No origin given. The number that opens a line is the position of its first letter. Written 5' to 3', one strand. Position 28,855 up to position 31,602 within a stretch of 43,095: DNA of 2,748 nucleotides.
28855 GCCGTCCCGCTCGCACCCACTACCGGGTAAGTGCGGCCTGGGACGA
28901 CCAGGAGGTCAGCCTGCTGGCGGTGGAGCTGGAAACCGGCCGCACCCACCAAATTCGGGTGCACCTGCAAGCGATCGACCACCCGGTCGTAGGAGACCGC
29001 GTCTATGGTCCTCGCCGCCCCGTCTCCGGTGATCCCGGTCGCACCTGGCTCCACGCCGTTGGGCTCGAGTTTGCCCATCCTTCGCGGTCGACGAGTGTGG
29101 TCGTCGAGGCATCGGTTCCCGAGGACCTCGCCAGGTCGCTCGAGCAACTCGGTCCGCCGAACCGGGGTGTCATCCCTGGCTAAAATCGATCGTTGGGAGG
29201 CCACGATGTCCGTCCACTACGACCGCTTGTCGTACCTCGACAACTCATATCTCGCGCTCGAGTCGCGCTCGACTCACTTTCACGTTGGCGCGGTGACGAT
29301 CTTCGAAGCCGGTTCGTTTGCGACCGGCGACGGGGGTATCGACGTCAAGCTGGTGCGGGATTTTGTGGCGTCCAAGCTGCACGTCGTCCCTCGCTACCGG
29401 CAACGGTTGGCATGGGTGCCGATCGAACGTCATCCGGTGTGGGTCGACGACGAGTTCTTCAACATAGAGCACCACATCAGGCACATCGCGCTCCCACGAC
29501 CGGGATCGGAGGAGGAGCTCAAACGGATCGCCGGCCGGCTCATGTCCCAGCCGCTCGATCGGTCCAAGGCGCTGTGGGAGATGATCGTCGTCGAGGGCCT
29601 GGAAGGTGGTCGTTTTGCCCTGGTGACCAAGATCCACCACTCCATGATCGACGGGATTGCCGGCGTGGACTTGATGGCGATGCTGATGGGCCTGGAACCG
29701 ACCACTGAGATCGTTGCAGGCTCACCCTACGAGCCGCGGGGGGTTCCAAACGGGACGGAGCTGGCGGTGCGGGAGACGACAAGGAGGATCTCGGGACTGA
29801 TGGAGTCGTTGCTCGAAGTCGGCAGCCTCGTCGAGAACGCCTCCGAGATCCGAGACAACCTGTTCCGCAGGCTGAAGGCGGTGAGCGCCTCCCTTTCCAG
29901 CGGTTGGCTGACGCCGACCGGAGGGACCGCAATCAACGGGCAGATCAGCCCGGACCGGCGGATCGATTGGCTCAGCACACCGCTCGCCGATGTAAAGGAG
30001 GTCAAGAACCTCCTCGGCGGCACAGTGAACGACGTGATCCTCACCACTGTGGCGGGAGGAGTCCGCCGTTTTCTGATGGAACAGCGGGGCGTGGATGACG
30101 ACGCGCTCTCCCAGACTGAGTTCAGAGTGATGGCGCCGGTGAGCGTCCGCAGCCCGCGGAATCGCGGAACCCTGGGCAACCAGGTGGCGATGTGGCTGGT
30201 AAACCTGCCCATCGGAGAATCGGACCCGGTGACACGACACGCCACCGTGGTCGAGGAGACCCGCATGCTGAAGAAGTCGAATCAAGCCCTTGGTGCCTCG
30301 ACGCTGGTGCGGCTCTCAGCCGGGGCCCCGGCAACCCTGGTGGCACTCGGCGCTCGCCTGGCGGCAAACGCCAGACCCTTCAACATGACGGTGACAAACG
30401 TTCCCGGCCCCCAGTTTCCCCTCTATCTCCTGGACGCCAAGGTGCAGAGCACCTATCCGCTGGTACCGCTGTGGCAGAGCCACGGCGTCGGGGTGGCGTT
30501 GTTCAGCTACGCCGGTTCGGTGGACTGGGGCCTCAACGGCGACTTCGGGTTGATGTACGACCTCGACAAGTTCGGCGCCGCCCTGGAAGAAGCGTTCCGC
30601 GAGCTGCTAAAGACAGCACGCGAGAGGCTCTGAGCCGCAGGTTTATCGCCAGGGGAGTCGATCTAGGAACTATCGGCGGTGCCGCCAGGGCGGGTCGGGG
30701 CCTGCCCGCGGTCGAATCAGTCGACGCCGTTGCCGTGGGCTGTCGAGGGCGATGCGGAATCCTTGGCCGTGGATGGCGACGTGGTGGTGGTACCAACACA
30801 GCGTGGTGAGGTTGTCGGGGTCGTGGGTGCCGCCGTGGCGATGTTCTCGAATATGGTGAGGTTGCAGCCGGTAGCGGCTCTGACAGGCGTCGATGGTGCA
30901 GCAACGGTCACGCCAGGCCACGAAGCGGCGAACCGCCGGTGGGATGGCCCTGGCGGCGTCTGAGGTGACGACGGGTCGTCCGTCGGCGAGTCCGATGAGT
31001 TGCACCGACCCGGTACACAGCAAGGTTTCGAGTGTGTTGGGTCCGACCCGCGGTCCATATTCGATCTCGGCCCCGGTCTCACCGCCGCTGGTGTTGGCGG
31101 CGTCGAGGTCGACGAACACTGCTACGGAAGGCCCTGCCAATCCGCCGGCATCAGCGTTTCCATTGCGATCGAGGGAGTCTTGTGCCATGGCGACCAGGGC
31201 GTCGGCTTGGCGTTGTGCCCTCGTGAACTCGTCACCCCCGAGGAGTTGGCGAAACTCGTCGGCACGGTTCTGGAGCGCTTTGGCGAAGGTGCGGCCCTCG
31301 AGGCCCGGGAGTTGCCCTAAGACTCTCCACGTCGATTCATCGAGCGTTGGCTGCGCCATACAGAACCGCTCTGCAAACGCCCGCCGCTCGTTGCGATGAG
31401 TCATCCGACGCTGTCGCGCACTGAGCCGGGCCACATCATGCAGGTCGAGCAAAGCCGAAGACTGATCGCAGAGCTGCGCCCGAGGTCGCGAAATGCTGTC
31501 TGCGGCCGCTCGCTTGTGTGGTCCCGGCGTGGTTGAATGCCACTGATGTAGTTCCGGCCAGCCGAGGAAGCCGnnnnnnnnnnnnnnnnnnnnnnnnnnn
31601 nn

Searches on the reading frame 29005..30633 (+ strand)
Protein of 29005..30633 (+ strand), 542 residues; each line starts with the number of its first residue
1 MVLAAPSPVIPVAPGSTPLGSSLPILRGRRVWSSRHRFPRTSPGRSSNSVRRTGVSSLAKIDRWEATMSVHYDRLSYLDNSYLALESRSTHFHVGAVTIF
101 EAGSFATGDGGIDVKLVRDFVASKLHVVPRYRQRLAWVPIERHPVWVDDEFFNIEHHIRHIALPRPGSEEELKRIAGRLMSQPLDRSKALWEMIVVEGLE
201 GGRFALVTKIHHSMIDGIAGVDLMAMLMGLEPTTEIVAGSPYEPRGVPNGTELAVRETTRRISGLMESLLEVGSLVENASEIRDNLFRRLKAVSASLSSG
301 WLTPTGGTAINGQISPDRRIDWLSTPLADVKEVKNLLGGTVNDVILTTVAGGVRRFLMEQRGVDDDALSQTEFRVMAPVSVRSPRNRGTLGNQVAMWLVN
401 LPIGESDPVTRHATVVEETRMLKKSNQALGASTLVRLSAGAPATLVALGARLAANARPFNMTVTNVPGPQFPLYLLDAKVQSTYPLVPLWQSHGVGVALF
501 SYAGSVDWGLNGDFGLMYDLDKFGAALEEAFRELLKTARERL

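Call 73: search_protein_families(library=pfam, proteins=[window:29005-30633:+], max_evalue=0.001)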
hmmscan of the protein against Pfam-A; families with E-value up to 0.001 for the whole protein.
window:29005-30633:+ (542 aa): 2 families
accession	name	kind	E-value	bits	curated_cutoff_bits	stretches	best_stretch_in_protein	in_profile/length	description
PF03007.21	WS_DGAT_cat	-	5.4e-63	213.7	23.6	1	75-345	1-263/263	Wax ester synthase/diacylglycerol acyltransferase catalytic domain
PF06974.18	WS_DGAT_C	-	1.1e-28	100.6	20.7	1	391-534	2-144/145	WS/DGAT C-terminal domain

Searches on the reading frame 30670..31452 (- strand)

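Call 73: search_protein_families(library=pfam, proteins=[window:30670-31452:-], max_evalue=0.001)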
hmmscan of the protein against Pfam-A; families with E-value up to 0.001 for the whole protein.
window:30670-31452:- (260 aa): 2 families
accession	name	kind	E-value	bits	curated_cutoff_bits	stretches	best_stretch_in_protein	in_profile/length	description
PF02720.22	DUF222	-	6.3e-10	39.3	24.4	1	20-182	140-306/306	Domain of unknown function (DUF222)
PF01844.29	HNH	-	2.7e-05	24.7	21.4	1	190-221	9-39/47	HNH endonuclease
